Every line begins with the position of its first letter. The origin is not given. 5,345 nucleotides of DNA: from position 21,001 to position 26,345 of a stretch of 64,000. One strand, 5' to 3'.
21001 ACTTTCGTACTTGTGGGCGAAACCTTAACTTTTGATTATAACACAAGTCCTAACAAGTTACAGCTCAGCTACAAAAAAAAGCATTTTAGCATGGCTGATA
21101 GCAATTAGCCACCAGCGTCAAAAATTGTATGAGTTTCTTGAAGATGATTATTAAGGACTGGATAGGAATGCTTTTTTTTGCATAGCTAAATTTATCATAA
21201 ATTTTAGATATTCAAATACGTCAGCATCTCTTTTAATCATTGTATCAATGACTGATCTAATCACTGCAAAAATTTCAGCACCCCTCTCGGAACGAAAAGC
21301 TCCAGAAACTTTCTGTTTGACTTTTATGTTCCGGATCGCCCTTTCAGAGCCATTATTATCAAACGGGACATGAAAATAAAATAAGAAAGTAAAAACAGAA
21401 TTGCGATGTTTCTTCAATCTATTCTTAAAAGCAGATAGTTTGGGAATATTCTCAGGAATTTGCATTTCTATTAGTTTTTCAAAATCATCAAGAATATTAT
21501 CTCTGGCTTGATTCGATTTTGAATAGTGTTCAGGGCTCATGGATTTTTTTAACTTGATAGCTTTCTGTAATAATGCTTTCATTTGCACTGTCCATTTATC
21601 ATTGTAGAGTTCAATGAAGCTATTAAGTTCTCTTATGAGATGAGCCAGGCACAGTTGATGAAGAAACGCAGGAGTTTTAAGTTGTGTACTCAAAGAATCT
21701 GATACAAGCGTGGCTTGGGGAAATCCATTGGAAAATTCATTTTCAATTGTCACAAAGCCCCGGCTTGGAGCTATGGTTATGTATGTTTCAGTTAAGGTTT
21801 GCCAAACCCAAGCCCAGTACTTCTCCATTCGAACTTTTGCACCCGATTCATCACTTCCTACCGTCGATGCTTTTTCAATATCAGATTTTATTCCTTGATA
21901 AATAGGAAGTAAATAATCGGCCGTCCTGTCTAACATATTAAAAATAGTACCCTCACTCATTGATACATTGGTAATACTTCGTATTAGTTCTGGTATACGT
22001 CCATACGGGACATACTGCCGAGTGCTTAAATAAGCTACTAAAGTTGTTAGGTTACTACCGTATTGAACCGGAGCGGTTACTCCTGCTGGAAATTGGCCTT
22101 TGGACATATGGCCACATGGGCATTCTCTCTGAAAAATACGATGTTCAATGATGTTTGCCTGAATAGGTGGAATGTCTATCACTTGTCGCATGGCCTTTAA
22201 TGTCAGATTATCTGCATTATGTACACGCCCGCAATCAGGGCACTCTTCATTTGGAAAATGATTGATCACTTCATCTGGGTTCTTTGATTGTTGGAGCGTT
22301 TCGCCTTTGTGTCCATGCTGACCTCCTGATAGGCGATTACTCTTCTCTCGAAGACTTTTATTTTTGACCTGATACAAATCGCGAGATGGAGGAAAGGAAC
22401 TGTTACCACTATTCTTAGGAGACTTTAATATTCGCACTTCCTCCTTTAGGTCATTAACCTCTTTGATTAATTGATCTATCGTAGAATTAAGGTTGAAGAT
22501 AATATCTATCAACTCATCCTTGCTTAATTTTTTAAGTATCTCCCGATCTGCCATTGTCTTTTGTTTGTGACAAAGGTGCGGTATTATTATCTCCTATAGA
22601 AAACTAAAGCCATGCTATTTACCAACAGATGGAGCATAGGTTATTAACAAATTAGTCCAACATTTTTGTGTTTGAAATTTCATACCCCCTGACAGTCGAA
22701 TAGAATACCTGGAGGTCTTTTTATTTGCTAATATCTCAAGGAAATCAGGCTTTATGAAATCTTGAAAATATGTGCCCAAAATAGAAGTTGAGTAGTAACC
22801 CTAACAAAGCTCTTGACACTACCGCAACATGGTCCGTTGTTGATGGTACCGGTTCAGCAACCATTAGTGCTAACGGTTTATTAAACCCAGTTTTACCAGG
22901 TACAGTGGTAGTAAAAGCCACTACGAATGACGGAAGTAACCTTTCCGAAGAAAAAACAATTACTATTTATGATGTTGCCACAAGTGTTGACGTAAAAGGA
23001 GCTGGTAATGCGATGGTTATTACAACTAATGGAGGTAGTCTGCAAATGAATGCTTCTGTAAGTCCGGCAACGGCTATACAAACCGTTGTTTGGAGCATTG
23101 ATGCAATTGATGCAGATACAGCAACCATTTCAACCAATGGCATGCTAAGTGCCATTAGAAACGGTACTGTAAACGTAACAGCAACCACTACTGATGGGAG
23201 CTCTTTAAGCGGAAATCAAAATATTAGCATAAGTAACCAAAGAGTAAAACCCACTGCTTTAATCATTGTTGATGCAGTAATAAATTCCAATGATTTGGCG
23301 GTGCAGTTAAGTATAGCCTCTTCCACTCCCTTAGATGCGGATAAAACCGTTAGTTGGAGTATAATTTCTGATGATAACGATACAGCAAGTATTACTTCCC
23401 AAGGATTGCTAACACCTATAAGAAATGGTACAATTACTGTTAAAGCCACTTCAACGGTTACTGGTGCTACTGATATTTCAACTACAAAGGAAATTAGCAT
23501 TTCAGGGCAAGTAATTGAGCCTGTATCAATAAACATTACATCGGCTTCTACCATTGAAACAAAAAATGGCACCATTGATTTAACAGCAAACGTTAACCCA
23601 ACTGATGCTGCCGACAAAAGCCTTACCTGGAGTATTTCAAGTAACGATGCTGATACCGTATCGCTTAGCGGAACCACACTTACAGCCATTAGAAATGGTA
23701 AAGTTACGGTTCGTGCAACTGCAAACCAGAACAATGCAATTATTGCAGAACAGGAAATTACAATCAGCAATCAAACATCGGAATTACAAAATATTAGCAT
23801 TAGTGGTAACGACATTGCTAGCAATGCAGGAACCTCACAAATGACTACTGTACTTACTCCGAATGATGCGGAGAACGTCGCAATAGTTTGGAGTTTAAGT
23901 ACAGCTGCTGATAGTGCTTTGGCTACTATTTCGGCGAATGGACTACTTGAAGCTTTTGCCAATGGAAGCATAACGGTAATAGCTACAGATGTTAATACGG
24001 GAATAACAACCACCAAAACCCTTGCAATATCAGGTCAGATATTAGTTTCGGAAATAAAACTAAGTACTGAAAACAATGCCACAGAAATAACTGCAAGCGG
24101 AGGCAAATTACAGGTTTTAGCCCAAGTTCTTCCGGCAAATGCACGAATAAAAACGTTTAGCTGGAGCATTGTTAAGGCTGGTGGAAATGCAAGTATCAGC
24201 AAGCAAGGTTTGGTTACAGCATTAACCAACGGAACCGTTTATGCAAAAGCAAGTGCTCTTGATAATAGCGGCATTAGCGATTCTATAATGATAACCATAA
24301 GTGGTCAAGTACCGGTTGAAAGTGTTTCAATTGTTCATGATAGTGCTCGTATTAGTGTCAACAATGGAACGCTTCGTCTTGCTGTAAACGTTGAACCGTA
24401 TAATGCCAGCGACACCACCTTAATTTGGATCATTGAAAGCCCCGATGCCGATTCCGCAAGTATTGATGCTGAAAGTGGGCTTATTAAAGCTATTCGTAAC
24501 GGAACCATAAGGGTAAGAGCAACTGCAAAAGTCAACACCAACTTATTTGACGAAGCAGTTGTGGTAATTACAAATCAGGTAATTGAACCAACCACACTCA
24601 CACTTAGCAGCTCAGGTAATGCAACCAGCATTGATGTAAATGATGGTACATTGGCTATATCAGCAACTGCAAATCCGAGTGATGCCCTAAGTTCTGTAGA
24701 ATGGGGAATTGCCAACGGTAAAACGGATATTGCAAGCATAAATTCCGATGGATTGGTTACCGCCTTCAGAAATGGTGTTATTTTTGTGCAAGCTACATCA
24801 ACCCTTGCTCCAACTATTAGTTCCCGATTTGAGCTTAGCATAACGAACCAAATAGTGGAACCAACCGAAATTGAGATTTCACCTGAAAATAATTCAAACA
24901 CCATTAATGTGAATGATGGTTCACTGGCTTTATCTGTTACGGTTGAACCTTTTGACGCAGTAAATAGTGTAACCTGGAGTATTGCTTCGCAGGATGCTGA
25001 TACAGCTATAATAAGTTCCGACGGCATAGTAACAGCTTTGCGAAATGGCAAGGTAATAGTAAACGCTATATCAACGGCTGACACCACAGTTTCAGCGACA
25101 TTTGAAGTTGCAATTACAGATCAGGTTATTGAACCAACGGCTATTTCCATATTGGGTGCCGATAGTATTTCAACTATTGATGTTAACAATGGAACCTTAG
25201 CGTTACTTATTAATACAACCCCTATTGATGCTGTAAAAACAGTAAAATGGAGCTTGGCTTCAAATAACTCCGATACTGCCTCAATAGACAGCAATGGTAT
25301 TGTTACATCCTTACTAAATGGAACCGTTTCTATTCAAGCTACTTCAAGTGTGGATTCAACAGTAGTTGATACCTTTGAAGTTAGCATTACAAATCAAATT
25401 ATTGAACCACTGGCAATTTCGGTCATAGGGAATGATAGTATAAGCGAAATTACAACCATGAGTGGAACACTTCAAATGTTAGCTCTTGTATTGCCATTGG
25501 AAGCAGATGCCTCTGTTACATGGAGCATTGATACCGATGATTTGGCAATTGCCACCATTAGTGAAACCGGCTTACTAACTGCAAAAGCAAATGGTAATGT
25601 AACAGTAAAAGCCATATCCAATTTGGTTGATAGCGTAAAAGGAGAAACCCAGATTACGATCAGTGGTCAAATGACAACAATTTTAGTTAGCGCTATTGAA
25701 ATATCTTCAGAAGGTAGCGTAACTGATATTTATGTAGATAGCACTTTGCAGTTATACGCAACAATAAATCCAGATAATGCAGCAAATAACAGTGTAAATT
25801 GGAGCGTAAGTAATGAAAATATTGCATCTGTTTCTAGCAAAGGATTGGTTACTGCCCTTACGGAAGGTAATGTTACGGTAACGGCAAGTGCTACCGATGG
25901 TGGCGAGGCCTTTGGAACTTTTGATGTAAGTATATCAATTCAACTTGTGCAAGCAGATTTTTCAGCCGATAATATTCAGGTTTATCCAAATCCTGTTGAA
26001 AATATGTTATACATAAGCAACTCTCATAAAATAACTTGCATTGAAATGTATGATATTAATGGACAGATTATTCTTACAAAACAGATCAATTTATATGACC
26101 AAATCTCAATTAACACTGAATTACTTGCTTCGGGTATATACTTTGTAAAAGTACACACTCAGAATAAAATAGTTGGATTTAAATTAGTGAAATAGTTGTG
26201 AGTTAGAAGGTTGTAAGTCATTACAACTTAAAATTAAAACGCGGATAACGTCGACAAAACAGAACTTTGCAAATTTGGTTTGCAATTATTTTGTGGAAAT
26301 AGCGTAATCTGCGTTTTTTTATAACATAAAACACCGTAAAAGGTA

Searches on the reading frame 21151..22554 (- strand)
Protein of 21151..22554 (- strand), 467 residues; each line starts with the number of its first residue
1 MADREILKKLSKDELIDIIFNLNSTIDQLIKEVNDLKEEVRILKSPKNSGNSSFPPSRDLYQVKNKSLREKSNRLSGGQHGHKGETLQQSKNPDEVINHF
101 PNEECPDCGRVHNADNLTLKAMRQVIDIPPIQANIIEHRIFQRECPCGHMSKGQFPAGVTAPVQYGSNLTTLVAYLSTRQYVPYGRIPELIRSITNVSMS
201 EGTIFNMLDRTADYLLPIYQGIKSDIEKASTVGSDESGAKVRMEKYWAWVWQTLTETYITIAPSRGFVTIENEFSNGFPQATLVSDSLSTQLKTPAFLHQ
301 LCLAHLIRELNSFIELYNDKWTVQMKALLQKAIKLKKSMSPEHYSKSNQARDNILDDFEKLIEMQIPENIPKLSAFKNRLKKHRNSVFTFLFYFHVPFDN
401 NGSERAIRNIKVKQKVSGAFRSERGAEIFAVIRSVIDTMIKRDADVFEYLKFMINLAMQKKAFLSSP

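Call 8: search_protein_families(library=pfam, proteins=[window:21151-22554:-])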
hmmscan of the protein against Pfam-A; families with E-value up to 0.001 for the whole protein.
window:21151-22554:- (467 aa): 3 families
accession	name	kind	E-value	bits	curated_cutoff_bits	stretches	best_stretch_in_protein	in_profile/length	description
PF03050.20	DDE_Tnp_IS66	-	2.7e-37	129.2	23.1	1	164-427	3-283/284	Transposase IS66 family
PF13005.12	zf-IS66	-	9.2e-08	32.8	27.3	1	103-147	2-45/46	zinc-finger binding domain of transposase IS66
PF20042.4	DUF6444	-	2.6e-06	28.4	27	1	20-86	22-83/85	Family of unknown function (DUF6444)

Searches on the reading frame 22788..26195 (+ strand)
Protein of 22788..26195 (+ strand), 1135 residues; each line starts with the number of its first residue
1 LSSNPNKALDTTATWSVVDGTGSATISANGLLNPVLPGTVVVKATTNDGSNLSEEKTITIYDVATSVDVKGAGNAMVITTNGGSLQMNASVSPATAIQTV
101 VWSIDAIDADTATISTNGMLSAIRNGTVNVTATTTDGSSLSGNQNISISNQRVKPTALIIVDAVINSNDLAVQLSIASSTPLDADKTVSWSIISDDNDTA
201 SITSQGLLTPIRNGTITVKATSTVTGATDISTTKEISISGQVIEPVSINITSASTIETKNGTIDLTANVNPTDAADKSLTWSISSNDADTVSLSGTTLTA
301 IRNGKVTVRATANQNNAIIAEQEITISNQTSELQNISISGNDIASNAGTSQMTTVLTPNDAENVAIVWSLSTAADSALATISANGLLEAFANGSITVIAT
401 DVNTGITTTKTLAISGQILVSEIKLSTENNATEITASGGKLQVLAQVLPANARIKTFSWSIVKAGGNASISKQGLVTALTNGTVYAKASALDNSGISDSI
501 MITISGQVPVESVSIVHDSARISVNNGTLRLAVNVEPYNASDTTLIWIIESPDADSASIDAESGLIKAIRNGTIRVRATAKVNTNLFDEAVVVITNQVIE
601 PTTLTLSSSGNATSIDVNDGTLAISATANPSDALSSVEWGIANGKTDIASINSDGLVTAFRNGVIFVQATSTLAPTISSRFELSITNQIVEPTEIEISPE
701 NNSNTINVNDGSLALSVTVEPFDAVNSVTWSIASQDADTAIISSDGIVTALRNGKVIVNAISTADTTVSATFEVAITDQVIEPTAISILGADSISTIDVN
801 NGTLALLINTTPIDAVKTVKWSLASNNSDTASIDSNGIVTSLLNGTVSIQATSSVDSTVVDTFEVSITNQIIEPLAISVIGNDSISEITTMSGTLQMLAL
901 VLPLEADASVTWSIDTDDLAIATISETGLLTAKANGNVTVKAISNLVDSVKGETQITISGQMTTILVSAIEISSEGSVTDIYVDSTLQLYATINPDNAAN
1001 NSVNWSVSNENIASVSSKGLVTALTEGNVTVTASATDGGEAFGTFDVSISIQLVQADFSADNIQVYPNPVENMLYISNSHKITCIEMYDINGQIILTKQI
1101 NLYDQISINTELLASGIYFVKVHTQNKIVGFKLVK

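Call 8: search_protein_families(library=pfam, proteins=[window:22788-26195:+])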
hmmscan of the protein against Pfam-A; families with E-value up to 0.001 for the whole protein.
window:22788-26195:+ (1135 aa): 3 families
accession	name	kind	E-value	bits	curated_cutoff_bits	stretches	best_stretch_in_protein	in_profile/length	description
PF02368.24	Big_2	-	8.7e-75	247.2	22.8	7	970-1040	5-73/79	Bacterial Ig-like domain (group 2)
PF18962.6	Por_Secre_tail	-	1.3e-12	48.2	27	1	1065-1128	1-68/75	Secretion system C-terminal sorting domain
PF22359.2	Big-like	-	3.1e-10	40.6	27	0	1012-1034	12-34/48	Bacterial Ig-like domain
